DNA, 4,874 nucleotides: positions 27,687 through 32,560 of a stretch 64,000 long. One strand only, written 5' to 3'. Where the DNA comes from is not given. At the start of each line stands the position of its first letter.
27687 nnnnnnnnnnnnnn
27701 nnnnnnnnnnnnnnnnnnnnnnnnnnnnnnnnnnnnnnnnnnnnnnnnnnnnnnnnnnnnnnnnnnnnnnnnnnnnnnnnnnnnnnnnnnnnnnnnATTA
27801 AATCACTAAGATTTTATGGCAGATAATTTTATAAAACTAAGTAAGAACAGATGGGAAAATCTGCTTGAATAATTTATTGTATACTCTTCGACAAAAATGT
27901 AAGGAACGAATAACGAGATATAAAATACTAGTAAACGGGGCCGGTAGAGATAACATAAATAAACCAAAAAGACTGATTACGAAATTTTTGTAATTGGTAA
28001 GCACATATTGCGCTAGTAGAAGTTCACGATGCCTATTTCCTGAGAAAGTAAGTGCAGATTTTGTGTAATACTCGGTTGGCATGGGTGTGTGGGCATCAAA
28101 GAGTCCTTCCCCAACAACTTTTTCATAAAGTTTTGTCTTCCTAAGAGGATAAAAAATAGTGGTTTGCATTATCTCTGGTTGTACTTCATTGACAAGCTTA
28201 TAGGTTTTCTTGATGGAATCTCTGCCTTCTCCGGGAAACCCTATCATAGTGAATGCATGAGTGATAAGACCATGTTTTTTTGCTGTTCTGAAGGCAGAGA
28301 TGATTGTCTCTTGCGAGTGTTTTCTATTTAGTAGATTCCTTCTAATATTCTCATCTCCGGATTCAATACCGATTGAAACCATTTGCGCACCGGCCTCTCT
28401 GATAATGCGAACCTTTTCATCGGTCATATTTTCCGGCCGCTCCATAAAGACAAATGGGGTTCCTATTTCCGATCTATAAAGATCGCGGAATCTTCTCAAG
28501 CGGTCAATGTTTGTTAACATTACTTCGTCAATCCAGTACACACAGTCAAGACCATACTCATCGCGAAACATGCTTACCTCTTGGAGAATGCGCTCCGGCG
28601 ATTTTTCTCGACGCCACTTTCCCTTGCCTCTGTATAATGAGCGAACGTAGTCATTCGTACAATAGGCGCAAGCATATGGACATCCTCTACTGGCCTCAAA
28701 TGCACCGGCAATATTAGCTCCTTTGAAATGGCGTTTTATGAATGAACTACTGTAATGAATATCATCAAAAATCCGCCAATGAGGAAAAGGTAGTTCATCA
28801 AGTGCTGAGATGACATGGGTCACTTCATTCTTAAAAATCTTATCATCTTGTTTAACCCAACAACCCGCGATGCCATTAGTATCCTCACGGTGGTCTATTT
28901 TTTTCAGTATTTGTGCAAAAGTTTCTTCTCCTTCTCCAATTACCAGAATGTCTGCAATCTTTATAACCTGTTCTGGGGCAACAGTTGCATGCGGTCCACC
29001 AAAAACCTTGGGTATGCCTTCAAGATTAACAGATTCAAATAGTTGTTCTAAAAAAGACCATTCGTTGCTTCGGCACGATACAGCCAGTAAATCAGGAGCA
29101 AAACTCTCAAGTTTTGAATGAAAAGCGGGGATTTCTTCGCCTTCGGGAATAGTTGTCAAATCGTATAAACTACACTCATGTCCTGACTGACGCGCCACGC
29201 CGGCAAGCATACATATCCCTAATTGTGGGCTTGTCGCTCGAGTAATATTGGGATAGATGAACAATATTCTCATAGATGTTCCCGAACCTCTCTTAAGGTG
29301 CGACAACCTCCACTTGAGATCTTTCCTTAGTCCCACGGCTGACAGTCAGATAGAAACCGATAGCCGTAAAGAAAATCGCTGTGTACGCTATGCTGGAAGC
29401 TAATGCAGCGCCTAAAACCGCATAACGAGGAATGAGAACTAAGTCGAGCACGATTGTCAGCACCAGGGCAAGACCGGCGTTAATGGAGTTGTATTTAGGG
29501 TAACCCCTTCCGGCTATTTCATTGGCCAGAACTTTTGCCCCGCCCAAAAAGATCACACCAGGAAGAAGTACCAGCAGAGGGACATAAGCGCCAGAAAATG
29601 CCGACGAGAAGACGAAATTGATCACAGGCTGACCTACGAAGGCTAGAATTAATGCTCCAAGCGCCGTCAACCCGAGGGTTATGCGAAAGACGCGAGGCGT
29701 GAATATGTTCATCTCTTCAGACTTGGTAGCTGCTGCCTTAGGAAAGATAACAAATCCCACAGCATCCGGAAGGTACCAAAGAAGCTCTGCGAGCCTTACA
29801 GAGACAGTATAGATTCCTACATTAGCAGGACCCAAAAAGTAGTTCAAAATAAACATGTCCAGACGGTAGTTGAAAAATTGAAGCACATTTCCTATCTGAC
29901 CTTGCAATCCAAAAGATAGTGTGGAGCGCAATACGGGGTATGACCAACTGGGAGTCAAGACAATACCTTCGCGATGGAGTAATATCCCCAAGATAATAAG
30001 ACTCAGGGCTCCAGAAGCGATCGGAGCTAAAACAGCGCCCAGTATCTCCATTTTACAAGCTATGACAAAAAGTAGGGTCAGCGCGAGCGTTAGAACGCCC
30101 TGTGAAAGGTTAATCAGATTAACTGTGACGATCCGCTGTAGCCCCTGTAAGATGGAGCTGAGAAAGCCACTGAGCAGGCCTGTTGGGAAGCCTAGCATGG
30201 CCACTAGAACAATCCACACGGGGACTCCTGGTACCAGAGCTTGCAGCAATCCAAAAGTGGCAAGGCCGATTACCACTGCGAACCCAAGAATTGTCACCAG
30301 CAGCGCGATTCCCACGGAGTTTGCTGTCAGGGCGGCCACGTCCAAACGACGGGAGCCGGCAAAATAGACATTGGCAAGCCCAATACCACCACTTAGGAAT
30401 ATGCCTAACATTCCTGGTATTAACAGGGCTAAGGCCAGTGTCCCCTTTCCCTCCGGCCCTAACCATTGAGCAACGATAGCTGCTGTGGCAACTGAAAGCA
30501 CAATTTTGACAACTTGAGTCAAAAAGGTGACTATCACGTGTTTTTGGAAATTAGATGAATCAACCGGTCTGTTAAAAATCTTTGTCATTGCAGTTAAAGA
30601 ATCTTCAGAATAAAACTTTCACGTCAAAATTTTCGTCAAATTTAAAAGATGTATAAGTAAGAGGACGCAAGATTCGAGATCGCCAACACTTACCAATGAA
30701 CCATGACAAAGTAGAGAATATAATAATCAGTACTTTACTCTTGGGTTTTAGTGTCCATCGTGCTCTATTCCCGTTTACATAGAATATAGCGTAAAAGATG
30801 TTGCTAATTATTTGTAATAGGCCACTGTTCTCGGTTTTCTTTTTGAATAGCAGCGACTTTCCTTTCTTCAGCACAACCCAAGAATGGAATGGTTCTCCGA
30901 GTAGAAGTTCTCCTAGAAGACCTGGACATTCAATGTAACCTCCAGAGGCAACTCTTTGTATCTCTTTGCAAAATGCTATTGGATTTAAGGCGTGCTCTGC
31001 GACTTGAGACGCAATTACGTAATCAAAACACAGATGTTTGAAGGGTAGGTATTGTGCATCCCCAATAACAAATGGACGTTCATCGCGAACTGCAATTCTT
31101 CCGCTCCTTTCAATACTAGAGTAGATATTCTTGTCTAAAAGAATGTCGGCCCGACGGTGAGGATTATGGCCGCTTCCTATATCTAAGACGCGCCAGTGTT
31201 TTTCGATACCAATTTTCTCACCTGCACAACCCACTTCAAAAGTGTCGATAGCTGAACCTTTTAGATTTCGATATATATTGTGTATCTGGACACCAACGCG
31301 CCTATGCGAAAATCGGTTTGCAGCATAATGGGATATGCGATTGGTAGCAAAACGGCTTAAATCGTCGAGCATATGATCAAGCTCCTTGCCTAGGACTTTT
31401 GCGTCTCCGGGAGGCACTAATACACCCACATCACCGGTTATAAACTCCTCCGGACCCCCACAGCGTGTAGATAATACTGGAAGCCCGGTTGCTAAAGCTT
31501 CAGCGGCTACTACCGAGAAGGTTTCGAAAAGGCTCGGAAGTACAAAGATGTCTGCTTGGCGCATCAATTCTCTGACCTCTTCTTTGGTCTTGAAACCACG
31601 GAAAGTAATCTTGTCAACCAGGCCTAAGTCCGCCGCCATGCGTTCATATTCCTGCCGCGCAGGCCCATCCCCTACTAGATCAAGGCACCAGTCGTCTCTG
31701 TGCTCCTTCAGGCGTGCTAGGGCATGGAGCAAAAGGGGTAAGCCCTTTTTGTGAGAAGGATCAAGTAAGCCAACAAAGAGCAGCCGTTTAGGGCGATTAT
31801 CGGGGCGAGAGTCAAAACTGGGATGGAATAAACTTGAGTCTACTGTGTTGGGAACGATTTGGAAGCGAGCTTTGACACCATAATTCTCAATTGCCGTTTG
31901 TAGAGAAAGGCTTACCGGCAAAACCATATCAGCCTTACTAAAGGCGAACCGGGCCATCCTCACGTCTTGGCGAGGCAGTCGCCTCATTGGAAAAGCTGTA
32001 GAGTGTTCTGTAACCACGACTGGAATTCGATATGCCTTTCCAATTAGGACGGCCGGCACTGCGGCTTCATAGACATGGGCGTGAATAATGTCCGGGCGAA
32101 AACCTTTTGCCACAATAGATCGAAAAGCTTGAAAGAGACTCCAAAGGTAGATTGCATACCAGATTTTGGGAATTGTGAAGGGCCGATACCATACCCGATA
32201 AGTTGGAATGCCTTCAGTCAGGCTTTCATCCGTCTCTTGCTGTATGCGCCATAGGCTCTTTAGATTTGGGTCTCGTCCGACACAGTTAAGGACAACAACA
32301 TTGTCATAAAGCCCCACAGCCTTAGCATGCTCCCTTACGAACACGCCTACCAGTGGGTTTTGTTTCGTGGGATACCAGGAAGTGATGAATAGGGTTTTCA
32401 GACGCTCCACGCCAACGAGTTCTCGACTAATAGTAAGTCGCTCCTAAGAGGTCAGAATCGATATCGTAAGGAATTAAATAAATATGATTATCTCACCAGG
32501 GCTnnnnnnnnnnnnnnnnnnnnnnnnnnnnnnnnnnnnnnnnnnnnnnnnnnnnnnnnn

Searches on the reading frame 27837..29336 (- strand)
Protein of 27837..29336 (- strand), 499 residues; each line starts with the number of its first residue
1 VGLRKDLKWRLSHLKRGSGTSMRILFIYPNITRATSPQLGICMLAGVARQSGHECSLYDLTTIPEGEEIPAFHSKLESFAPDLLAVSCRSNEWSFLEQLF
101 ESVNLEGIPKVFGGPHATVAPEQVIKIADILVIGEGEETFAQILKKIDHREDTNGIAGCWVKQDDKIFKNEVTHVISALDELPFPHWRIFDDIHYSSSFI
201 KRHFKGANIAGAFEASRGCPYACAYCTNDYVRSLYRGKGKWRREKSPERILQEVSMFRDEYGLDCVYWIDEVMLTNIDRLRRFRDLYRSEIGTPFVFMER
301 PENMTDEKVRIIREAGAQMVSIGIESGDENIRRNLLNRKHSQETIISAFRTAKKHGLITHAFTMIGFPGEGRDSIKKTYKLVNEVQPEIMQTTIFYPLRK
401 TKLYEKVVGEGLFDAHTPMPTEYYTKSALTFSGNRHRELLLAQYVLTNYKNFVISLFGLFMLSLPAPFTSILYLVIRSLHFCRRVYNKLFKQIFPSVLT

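Call 74: search_protein_families(library=pfam, proteins=[window:27837-29336:-], max_evalue=0.00001)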
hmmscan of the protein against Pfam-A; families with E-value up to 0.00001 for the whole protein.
window:27837-29336:- (499 aa): 2 families
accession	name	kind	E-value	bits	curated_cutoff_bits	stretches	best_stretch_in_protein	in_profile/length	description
PF04055.27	Radical_SAM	-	7.6e-25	88.4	29.5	1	216-382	4-166/166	Radical SAM superfamily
PF02310.24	B12-binding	-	4.4e-16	59.3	32.1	1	36-143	12-120/121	B12 binding domain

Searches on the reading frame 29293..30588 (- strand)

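Call 74: search_protein_families(library=pfam, proteins=[window:29293-30588:-], max_evalue=0.00001)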
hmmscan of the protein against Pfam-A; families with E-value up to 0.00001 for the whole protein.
window:29293-30588:- (431 aa): 2 families
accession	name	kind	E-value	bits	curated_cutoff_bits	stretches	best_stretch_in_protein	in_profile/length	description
PF01943.22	Polysacc_synt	-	7.5e-13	49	28.2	1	16-270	3-254/274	Polysaccharide biosynthesis protein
PF13440.11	Polysacc_synt_3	-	1e-09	38.6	23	1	38-332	1-289/293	Polysaccharide biosynthesis protein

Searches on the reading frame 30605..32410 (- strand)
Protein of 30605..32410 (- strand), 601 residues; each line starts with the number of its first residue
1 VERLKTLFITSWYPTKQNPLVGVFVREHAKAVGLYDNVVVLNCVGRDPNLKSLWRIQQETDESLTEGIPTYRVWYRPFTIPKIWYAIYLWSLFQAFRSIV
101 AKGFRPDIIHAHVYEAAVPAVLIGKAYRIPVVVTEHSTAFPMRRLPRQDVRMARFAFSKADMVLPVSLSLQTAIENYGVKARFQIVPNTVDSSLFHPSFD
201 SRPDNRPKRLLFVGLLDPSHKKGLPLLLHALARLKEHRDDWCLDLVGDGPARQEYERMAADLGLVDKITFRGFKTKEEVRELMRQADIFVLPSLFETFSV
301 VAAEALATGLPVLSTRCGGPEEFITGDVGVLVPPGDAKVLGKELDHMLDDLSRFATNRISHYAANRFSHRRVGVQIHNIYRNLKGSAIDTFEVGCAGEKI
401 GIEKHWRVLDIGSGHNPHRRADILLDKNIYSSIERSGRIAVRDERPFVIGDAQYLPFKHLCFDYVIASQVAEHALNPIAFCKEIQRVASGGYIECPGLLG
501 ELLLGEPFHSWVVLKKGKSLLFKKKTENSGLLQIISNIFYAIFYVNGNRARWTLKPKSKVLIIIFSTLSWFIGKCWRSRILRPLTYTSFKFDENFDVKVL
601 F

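Call 74: search_protein_families(library=pfam, proteins=[window:30605-32410:-], max_evalue=0.00001)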
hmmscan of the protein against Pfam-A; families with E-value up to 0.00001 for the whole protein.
window:30605-32410:- (601 aa): 6 families
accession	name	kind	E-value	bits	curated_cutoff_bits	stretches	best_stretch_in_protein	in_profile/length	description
PF13692.12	Glyco_trans_1_4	-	2.2e-34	119.2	27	1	208-350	2-142/142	Glycosyl transferases group 1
PF00534.26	Glycos_transf_1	-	1.3e-33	116.4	26.4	1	201-351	9-159/172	Glycosyl transferases group 1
PF13439.12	Glyco_transf_4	-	9.7e-18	65.2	28.5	1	78-192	46-168/170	Glycosyltransferase Family 4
PF13579.12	Glyco_trans_4_4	-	7.5e-17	62.6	29.7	1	60-188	32-157/158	Glycosyl transferase 4-like domain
PF20706.3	GT4-conflict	-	2.1e-14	53.8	26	1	155-327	142-323/385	Family 4 Glycosyltransferase in conflict systems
PF08241.18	Methyltransf_11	-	1.8e-06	29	21.2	1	446-491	45-91/95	Methyltransferase domain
